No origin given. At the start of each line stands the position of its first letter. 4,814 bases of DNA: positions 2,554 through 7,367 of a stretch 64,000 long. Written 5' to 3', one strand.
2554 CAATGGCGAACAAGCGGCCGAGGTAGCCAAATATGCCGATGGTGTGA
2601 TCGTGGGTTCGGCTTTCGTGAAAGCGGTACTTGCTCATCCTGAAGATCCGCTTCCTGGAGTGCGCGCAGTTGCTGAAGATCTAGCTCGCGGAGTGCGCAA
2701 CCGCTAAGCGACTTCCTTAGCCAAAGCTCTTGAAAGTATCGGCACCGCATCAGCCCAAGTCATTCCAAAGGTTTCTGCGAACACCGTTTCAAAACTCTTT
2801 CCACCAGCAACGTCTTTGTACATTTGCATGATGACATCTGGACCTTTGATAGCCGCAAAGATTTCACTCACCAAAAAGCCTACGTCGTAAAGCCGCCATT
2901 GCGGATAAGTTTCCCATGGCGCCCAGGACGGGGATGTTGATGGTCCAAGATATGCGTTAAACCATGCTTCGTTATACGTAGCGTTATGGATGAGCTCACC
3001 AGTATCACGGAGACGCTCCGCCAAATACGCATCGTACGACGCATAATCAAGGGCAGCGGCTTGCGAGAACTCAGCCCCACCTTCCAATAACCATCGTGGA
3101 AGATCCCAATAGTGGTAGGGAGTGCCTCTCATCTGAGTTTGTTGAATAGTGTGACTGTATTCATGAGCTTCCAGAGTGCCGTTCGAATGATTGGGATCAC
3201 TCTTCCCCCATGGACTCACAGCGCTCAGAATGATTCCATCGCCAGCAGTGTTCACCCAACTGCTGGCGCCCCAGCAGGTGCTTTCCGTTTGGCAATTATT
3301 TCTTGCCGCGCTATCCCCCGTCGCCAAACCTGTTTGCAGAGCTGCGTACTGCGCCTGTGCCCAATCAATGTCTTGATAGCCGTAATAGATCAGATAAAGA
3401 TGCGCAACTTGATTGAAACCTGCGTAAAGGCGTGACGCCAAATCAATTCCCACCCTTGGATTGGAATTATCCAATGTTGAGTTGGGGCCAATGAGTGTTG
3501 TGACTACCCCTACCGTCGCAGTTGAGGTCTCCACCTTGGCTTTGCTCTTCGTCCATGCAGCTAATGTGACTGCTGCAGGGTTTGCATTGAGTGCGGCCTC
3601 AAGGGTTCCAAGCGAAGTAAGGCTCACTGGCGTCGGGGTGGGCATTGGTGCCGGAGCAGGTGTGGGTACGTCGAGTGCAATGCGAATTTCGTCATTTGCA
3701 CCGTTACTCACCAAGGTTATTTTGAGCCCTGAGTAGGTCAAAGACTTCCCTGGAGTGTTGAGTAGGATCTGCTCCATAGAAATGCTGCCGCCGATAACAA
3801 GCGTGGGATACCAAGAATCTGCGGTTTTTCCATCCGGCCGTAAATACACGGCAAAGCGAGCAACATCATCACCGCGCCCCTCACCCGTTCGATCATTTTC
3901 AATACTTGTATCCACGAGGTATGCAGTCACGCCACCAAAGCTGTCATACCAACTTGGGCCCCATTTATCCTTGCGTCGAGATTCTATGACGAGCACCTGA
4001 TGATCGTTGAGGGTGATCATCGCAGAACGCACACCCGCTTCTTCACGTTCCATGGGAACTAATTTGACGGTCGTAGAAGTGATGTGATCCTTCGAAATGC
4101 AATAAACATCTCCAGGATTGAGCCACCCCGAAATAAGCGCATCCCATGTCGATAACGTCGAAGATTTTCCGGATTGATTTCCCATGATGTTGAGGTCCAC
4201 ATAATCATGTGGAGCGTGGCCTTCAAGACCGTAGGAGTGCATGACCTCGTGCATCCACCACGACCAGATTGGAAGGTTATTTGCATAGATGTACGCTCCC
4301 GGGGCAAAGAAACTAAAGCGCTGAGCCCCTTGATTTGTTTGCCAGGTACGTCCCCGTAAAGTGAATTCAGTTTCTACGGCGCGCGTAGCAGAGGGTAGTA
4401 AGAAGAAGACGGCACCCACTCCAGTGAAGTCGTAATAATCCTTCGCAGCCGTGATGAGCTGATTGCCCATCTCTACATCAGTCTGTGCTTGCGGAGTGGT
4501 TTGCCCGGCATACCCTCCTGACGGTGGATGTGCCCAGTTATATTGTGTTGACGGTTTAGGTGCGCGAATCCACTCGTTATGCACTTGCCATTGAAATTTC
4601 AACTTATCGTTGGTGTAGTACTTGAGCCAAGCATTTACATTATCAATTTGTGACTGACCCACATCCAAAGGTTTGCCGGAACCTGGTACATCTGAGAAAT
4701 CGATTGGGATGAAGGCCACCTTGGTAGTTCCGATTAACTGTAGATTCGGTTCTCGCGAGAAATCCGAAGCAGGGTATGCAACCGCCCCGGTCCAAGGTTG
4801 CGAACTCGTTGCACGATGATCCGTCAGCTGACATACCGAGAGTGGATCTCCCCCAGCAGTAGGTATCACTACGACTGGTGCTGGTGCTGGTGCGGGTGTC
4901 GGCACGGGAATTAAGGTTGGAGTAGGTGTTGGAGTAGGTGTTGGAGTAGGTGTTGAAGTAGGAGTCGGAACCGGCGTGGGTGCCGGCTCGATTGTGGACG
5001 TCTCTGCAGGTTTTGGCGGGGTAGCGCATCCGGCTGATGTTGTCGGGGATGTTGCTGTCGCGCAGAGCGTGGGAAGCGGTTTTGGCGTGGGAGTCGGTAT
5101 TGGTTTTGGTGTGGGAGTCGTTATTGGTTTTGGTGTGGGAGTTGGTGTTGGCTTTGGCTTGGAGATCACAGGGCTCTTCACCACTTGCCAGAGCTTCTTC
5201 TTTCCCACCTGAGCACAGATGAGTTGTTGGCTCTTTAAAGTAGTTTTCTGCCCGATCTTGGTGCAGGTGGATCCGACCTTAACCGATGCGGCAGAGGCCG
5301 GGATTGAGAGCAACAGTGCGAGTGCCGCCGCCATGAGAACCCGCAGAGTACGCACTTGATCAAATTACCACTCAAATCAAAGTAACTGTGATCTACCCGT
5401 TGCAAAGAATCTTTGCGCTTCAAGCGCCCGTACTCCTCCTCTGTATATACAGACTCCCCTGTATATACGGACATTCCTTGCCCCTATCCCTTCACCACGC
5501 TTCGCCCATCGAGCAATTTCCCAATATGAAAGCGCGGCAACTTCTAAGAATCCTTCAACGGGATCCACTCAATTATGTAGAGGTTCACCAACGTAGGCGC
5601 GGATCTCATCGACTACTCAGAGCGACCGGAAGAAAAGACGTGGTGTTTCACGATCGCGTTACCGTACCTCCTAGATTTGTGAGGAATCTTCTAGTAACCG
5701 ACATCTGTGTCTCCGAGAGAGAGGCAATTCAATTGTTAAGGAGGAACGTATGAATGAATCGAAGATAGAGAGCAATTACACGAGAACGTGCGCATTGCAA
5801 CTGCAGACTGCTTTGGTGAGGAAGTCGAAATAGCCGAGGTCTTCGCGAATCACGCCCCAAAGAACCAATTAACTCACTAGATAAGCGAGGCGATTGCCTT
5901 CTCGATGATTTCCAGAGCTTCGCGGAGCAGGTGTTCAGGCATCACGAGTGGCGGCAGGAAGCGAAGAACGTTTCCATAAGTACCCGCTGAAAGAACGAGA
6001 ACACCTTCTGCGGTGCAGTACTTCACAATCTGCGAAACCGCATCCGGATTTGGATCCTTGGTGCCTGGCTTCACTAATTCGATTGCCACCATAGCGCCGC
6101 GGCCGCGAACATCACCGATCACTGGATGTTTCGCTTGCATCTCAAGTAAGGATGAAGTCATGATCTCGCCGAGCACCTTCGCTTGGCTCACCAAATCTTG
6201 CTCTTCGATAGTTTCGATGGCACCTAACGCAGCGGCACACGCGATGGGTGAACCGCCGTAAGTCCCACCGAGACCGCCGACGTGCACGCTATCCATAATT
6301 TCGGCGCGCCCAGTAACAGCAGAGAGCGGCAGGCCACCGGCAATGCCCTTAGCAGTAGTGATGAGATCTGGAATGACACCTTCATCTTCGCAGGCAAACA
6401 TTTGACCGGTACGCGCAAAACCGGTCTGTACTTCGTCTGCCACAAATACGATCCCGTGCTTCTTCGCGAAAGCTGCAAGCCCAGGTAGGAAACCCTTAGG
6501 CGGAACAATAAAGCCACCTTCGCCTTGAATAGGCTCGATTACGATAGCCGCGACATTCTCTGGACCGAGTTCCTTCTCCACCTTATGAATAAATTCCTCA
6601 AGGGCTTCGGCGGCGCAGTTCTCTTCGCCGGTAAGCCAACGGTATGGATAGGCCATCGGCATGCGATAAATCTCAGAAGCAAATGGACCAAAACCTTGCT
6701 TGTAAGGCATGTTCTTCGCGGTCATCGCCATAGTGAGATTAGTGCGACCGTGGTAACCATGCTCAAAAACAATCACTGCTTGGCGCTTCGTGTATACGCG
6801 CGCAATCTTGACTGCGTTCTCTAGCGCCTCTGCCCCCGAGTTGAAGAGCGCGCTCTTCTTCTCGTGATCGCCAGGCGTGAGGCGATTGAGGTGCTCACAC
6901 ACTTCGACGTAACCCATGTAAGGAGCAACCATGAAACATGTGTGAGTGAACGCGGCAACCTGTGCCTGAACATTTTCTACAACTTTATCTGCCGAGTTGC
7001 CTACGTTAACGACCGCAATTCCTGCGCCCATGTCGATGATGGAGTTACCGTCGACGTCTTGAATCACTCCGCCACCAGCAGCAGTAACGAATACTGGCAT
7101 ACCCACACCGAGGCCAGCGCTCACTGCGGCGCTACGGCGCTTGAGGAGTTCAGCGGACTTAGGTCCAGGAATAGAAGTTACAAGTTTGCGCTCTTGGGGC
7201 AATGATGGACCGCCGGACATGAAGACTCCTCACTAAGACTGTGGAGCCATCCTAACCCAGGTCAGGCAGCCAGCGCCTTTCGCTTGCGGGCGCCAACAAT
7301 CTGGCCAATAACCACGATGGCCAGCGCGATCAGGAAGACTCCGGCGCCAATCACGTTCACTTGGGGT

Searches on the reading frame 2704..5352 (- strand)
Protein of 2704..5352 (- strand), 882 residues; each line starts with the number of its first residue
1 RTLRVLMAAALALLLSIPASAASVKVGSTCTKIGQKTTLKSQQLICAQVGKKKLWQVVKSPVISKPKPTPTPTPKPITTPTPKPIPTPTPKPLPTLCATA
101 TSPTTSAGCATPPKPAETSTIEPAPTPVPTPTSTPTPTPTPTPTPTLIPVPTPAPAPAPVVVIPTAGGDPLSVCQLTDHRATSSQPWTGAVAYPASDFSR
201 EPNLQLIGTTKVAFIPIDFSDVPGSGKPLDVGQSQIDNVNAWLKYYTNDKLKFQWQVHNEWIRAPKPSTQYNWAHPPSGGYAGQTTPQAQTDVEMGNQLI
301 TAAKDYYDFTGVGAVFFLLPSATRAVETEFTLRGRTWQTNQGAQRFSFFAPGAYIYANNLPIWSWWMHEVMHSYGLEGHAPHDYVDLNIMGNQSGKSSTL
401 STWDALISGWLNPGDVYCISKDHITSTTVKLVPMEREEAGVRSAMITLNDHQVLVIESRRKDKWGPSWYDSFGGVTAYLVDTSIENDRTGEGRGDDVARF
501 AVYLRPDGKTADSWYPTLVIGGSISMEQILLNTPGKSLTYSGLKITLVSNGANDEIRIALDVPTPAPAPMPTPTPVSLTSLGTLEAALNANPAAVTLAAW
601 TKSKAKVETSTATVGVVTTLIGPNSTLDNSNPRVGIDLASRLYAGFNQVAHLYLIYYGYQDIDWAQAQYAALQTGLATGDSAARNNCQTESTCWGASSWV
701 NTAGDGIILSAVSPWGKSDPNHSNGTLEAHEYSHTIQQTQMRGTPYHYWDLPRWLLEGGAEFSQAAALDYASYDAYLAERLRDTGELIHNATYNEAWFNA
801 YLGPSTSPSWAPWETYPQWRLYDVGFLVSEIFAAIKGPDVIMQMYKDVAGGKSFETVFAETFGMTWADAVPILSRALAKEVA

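Call 46: search_protein_families(library=pfam, proteins=[window:2704-5352:-], max_evalue=0.001)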
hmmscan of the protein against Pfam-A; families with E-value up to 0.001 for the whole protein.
window:2704-5352:- (882 aa): 0 families

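Call 60: search_protein_families(library=phrogs, proteins=[window:2704-5352:-], max_evalue=0.01)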
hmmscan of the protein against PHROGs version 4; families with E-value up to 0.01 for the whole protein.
window:2704-5352:- (882 aa): 0 families

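Call 61: search_protein_families(library=padloc, proteins=[window:2704-5352:-], max_evalue=0.01)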
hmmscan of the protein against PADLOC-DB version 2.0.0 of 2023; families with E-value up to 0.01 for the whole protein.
window:2704-5352:- (882 aa): 0 families

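Call 68: search_solved_structures(query=window:2704-5352:-, max_evalue=10, show_alignments=2)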
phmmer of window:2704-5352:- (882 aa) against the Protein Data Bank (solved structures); distinct sequences matched with E-value up to 10: 27.
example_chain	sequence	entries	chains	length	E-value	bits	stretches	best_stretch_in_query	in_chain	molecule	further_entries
6yn7_A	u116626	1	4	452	0.00049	21.3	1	745-807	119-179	AHE, beta-glucosidase enzyme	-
1gnx_A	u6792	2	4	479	0.019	16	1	743-817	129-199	BETA-GLUCOSIDASE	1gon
1ug6_A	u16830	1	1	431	0.022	15.8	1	746-807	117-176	beta-glycosidase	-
3zjk_A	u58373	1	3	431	0.023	15.7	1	746-807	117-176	BETA GLYCOSIDASE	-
4bce_A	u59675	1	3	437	0.023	15.7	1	746-807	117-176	BETA-GLUCOSIDASE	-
1np2_A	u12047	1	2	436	0.025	15.6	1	746-807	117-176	beta-glycosidase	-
23px_A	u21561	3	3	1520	0.032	15.3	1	103-165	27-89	Putative lipoprotein AcfD homolog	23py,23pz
9j41_A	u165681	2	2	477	0.053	14.5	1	746-804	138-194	Beta-glucosidase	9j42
9j49_A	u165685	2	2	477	0.053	14.5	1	746-804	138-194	Beta-glucosidase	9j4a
5wka_A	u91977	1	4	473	0.06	14.4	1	745-804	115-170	Beta-glucosidase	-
9j3w_A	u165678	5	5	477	0.071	14.1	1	746-804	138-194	Beta-glucosidase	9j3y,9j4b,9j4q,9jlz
9j43_A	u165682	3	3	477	0.071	14.1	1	746-804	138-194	Beta-glucosidase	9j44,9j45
9rvf_A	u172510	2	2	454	0.29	12.1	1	745-805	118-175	Beta-glucosidase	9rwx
4l3a_A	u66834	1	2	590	0.3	12.1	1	121-159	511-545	Internalin K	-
33fe_A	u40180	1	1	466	0.3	12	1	745-805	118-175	Beta-glucosidase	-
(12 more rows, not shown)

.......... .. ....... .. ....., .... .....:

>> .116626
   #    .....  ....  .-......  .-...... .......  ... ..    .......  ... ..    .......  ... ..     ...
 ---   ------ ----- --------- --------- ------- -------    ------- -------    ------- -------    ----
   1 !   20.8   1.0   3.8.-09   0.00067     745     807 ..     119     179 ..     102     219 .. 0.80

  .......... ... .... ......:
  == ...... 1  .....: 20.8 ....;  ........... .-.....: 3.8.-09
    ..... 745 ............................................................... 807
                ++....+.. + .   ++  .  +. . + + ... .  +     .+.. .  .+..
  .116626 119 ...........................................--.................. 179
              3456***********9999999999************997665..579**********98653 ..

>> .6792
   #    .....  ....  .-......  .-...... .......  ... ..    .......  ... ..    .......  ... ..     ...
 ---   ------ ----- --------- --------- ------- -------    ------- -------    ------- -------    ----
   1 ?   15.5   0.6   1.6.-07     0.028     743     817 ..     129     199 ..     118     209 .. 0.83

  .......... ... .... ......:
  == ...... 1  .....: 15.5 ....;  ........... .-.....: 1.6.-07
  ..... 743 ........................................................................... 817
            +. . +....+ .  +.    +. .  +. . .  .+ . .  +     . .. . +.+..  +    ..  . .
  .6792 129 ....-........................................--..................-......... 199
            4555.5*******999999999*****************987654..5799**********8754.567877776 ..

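Call 69: search_protein_families(library=ncbifam, proteins=[window:2704-5352:-], max_evalue=10)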
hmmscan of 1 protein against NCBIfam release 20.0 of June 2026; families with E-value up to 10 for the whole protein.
window:2704-5352:- (882 aa): 3 families
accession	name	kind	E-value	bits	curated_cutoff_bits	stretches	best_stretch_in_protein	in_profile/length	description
TIGR03356.1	BGL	equivalog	0.0011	18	478.5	1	744-804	113-170/427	GH1 family beta-glucosidase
NF033876.2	flagella_HExxH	equivalog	0.049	13.1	205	1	718-765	124-165/384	flagellinolysin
NF045524.1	MXAN_6640_HExxH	subfamily_domain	0.19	11.4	140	1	719-803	106-191/290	MXAN_6640 family putative metalloprotease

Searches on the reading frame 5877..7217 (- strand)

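Call 46: search_protein_families(library=pfam, proteins=[window:5877-7217:-], max_evalue=0.001)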
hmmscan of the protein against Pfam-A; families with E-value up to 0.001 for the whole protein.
window:5877-7217:- (446 aa): 1 family
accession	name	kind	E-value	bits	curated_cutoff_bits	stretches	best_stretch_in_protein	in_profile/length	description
PF00202.27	Aminotran_3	-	2.8e-128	428.5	30.5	1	40-442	9-403/403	Aminotransferase class-III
